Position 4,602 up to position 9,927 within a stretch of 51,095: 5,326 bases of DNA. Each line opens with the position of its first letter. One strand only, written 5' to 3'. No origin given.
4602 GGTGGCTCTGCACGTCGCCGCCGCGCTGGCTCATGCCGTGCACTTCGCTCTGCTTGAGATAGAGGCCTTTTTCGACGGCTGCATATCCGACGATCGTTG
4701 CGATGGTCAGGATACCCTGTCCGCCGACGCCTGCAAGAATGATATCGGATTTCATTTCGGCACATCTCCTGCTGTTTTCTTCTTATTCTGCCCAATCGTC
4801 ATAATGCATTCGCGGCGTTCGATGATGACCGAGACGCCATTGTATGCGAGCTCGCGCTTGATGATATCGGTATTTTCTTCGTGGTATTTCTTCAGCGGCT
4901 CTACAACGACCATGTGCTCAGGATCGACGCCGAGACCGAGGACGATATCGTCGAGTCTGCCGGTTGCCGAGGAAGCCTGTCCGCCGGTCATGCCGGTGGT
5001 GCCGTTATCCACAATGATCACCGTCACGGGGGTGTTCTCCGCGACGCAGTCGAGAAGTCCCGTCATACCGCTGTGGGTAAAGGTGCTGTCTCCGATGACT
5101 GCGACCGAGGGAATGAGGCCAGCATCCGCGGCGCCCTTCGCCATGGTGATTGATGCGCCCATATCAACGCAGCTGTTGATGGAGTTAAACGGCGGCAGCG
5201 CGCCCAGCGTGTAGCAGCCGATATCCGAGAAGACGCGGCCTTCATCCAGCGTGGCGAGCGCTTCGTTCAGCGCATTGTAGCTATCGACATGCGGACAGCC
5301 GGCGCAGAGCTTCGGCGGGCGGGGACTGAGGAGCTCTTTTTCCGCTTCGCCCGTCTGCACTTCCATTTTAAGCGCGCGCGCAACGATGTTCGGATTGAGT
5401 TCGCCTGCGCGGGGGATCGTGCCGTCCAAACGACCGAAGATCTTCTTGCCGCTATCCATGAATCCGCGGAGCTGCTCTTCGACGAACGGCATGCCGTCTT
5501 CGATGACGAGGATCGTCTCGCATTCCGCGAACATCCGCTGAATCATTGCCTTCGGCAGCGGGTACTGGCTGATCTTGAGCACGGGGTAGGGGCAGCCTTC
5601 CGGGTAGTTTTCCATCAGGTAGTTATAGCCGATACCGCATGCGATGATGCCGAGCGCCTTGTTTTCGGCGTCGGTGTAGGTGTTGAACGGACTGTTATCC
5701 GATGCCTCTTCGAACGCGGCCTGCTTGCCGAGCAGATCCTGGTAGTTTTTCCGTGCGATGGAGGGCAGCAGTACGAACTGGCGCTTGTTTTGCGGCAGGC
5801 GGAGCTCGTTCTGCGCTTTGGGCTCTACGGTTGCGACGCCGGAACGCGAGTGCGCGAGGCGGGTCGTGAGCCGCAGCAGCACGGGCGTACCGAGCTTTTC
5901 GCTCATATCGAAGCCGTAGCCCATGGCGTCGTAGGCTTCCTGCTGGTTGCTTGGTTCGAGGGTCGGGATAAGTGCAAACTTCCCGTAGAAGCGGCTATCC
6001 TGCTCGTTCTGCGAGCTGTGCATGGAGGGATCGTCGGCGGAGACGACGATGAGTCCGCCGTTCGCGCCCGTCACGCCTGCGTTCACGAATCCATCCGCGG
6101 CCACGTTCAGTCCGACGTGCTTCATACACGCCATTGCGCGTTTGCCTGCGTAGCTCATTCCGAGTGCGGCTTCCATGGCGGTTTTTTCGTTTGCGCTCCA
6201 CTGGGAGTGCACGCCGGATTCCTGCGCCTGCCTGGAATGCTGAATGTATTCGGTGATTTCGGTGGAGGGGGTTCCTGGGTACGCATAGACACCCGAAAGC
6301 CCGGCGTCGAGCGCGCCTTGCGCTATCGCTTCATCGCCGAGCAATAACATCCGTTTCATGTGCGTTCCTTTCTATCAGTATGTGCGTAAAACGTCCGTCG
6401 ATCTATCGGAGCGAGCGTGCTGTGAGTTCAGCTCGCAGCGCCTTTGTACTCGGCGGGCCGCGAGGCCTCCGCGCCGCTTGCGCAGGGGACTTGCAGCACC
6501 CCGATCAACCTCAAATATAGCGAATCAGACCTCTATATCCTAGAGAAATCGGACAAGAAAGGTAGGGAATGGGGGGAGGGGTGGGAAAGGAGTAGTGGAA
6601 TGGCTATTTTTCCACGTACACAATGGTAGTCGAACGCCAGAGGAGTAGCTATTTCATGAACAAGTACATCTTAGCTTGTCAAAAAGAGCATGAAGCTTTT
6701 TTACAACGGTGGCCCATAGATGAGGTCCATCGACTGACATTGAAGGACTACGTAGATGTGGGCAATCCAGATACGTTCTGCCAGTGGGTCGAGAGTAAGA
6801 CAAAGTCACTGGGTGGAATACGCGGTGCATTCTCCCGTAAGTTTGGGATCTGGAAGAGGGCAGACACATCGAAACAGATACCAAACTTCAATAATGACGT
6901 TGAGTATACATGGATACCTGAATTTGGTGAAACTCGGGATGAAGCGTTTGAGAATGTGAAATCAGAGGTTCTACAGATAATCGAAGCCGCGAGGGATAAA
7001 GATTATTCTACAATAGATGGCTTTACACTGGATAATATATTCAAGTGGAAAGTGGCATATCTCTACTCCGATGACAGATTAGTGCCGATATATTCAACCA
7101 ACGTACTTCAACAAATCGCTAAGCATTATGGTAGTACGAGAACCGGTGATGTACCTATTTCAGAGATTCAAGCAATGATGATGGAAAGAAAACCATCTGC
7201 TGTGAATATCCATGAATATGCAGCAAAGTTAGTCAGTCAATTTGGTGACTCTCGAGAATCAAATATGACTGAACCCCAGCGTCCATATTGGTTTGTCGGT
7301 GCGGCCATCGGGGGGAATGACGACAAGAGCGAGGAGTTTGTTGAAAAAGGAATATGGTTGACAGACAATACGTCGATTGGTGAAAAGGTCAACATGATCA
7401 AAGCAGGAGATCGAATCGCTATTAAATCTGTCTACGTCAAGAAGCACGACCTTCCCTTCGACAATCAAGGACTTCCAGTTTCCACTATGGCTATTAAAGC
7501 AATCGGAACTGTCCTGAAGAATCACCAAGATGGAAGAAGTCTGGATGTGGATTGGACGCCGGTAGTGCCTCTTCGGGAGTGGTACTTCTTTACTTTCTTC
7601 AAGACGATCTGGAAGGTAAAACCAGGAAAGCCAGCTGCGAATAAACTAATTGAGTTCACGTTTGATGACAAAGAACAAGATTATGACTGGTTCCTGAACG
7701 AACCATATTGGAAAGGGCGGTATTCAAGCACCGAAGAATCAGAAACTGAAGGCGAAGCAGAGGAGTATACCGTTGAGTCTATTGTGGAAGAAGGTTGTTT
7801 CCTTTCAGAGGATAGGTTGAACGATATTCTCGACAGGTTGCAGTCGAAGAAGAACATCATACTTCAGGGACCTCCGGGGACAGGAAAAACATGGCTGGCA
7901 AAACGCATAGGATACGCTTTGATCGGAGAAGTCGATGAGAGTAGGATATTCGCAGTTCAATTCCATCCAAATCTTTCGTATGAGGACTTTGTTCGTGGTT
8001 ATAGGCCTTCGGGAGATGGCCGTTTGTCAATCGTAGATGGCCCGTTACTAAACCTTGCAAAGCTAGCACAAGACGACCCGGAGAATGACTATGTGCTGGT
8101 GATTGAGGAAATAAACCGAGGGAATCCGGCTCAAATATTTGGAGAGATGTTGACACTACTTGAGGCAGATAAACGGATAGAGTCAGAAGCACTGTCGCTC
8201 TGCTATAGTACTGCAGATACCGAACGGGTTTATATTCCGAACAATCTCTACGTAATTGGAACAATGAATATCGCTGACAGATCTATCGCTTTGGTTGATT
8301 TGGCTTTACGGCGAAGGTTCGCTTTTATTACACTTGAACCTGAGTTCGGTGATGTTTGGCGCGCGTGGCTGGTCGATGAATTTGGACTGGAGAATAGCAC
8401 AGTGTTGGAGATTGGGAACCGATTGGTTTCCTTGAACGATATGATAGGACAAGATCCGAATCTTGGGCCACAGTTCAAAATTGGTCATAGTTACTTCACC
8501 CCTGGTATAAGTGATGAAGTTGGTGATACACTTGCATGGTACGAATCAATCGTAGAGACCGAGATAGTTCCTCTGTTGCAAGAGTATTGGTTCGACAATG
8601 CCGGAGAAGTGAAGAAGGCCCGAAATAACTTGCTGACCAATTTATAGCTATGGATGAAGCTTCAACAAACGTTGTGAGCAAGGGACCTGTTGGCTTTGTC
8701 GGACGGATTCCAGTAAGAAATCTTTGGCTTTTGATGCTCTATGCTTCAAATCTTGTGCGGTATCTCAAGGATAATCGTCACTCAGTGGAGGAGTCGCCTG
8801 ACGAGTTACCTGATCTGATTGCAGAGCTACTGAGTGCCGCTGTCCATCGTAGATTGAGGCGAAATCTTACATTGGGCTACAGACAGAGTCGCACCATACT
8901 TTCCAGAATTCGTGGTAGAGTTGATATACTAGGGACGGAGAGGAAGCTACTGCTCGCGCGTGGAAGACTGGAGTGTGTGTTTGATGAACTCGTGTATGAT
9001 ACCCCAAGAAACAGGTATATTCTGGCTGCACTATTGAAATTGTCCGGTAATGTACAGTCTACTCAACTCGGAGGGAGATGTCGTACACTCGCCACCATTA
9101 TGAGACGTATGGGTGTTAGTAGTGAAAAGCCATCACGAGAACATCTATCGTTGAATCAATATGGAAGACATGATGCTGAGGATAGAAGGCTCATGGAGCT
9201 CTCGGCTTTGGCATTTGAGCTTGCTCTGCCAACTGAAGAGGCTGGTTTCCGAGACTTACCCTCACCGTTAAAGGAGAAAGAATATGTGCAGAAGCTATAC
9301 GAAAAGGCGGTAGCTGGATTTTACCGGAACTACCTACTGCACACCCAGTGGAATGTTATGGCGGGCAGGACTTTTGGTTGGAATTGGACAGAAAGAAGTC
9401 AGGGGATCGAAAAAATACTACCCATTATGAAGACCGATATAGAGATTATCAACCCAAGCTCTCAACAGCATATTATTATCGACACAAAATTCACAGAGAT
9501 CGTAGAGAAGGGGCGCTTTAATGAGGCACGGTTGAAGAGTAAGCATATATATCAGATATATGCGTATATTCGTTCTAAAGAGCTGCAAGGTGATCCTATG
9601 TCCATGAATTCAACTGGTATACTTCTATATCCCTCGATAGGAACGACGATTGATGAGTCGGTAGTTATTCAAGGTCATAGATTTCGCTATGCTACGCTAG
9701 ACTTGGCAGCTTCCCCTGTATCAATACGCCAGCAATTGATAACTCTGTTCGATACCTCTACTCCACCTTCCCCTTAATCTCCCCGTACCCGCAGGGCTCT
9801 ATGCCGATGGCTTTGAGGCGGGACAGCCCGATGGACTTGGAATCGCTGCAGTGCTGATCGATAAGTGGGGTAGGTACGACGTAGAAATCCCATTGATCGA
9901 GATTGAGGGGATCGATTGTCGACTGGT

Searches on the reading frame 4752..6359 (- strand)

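Call 51: search_protein_families(library=pfam, proteins=[window:4752-6359:-], max_evalue=0.001)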
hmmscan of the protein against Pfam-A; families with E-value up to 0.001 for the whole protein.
window:4752-6359:- (535 aa): 3 families
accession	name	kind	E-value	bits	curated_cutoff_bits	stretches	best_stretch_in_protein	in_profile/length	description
PF02775.26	TPP_enzyme_C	-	2.7e-14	53.7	21.9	1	379-467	1-97/151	Thiamine pyrophosphate enzyme, C-terminal TPP binding domain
PF01855.24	POR_N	-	5e-12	46.5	27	1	15-191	2-181/231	Pyruvate flavodoxin/ferredoxin oxidoreductase, thiamine diP-bdg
PF02776.23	TPP_enzyme_N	-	2.4e-05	24.5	26.8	0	9-120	4-110/119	Thiamine pyrophosphate enzyme, N-terminal TPP binding domain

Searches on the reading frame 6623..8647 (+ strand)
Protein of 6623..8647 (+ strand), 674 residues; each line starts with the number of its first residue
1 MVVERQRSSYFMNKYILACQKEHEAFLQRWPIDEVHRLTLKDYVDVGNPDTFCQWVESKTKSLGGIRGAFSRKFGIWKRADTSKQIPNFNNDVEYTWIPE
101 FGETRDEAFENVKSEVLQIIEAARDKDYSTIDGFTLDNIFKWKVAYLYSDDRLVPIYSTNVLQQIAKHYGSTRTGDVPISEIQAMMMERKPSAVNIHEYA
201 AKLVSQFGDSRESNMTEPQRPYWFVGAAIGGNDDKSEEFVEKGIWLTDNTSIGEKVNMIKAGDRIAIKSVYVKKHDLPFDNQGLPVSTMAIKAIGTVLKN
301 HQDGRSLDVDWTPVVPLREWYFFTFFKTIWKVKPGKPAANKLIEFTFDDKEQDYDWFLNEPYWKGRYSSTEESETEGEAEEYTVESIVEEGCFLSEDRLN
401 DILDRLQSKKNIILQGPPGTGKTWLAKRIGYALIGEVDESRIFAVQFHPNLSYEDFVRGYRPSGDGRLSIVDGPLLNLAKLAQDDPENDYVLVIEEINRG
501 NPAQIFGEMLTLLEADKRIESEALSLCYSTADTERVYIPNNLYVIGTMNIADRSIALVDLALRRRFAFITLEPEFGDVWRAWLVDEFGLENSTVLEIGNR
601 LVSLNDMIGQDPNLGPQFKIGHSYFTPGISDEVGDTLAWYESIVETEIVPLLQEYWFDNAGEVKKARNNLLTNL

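Call 51: search_protein_families(library=pfam, proteins=[window:6623-8647:+], max_evalue=0.001)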
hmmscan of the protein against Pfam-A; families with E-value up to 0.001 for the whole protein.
window:6623-8647:+ (674 aa): 5 families
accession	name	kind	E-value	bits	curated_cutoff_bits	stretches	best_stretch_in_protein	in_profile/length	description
PF07728.20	AAA_5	-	1.2e-24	87.4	22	1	411-566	1-139/139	AAA domain (dynein-related subfamily)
PF01695.23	IstB_IS21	-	3.4e-05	23.9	24.1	1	404-434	87-117/238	IstB-like ATP binding protein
PF20720.3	nSTAND3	-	4.5e-05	23.6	27.2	1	395-436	3-44/155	Novel STAND NTPase 3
PF00004.35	AAA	-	0.00016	22.5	21.2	0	412-568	1-125/131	ATPase family associated with various cellular activities (AAA)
PF13401.12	AAA_22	-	0.00096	19.9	27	0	408-458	4-52/130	AAA domain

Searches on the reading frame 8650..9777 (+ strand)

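Call 51: search_protein_families(library=pfam, proteins=[window:8650-9777:+], max_evalue=0.001)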
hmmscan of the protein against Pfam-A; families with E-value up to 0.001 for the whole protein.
window:8650-9777:+ (375 aa): 1 family
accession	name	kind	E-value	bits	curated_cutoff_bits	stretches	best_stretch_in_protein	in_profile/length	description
PF10117.15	McrBC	-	3.3e-22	79.3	23.9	1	23-328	31-318/318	McrBC 5-methylcytosine restriction system component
